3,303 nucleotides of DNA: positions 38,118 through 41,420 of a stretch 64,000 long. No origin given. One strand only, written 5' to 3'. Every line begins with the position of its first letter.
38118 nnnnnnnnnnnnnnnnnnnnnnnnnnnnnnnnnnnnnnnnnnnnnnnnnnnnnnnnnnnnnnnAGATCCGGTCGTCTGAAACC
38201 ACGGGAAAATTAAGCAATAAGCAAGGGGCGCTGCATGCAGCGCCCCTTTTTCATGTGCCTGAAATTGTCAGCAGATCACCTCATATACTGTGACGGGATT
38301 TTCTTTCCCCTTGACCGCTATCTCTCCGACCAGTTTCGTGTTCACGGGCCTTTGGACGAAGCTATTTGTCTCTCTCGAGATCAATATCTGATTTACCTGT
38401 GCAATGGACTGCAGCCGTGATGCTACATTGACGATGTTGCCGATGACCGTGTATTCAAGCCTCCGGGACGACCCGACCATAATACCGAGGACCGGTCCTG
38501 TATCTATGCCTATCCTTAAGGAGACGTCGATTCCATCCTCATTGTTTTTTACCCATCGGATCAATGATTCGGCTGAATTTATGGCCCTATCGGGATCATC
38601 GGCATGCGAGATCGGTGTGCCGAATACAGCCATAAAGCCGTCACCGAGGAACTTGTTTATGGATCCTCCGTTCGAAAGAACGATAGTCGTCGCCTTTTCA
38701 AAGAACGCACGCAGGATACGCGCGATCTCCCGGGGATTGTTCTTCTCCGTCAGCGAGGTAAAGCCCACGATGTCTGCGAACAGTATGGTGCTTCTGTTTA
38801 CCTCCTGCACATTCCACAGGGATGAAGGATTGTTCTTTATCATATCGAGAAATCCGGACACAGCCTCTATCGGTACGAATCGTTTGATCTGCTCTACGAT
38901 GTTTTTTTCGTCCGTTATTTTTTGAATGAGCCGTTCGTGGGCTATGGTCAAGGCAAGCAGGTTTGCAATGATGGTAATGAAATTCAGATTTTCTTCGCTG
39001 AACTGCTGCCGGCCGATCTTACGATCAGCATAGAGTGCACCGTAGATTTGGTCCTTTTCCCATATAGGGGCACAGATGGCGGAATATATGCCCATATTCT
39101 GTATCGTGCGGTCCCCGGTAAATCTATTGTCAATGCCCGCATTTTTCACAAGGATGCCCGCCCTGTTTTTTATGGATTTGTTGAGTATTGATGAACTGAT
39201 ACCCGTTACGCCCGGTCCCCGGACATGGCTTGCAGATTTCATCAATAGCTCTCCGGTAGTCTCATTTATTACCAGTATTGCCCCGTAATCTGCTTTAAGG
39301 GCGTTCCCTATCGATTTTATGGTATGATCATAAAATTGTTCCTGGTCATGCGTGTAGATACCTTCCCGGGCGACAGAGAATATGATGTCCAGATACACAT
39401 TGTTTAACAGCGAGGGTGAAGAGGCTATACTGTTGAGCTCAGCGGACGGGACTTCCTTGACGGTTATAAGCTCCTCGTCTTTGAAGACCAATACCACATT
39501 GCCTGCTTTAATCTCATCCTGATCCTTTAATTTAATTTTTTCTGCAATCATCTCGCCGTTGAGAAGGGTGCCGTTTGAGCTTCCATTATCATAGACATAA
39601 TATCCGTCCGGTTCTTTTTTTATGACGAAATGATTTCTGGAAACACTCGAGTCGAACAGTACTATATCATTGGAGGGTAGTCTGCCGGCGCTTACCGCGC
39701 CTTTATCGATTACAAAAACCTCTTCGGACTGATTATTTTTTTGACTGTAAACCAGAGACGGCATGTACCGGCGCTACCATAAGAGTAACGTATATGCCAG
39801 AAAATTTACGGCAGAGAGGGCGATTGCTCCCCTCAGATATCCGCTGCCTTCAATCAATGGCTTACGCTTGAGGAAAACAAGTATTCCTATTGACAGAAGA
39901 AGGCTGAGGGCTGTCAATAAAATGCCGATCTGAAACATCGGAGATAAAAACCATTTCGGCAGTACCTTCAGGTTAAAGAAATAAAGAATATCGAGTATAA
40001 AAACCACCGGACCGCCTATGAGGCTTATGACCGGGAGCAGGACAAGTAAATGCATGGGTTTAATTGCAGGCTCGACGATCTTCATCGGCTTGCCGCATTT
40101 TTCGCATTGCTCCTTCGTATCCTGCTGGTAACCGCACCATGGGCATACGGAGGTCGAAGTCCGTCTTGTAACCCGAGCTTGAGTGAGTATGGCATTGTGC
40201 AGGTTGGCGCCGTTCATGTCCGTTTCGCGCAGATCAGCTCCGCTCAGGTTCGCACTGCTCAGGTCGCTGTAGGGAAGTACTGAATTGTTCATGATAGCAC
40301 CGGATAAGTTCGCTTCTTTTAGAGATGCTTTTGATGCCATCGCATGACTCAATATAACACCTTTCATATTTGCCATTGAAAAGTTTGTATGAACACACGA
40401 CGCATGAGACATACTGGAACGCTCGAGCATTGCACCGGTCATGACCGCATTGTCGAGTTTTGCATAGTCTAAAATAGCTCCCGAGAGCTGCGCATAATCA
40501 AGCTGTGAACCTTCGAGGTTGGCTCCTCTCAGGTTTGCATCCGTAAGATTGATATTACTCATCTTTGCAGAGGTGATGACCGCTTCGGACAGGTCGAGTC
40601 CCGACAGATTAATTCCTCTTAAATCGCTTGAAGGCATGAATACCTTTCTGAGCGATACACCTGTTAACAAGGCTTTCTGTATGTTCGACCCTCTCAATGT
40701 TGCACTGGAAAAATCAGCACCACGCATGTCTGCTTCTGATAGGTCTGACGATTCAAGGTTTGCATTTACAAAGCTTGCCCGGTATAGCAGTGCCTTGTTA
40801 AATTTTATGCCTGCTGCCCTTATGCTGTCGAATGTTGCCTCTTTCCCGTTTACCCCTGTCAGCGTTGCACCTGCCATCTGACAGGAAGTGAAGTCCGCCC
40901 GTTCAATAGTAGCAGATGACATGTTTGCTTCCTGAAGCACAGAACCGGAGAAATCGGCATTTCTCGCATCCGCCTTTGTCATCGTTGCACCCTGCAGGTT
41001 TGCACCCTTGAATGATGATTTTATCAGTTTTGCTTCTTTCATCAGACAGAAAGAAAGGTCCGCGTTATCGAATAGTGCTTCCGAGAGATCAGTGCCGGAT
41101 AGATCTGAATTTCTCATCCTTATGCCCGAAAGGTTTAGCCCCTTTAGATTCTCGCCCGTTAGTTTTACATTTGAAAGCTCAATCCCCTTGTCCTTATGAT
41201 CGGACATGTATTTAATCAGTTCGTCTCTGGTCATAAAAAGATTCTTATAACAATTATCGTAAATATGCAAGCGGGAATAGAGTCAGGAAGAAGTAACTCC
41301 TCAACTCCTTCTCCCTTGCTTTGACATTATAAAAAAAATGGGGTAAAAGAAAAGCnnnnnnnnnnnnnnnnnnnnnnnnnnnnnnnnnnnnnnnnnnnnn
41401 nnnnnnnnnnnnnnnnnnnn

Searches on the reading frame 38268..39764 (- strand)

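Call 19: search_protein_families(library=pfam, proteins=[window:38268-39764:-], max_evalue=0.00001)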
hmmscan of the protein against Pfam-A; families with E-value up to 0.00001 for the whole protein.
window:38268-39764:- (498 aa): 5 families
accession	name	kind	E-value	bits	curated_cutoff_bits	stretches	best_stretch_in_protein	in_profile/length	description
PF00211.25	Guanylate_cyc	-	3.1e-29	102.3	21.9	1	319-492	3-178/183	Adenylate and Guanylate cyclase catalytic domain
PF00498.31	FHA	-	1.2e-18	67.7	20.7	1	25-88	2-67/67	FHA domain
PF16697.10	Yop-YscD_cpl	-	1.8e-14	54.2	33.2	1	13-97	9-93/94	Inner membrane component of T3SS, cytoplasmic domain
PF01590.32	GAF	-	2.7e-12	47.8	22.4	1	142-274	3-133/133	GAF domain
PF13185.12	GAF_2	-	2.1e-07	31.6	28.6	1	139-274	2-135/136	GAF domain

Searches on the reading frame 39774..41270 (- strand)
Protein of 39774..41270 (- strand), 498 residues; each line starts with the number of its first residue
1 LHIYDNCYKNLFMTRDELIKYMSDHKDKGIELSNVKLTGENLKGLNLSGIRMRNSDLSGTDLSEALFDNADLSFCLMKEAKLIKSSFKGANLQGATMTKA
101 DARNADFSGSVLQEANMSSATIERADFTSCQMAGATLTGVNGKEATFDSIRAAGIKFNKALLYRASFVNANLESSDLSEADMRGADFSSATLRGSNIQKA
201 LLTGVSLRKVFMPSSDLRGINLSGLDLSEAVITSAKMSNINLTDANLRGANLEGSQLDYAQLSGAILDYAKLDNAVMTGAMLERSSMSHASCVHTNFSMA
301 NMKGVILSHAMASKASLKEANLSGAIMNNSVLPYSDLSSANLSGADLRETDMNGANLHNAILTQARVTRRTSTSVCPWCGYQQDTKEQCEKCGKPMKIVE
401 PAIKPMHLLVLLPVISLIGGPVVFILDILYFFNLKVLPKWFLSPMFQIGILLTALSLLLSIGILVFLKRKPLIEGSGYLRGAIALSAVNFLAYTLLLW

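Call 19: search_protein_families(library=pfam, proteins=[window:39774-41270:-], max_evalue=0.00001)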
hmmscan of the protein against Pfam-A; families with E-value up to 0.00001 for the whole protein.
window:39774-41270:- (498 aa): 4 families
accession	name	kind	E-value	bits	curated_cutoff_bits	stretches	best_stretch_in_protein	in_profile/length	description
PF00805.28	Pentapeptide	-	5.9e-68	224.3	20.2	8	336-366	2-32/40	Pentapeptide repeats (8 copies)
PF13599.13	Pentapeptide_4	-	6.3e-40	135.6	38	2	81-157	2-78/78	Pentapeptide repeat region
PF13576.12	Pentapeptide_3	-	2.2e-29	101.9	27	0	93-138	2-45/48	Pentapeptide repeats (9 copies)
PF25296.1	Decapeptide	-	3.3e-10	40.1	45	0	84-138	9-63/74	Decapeptide repeat region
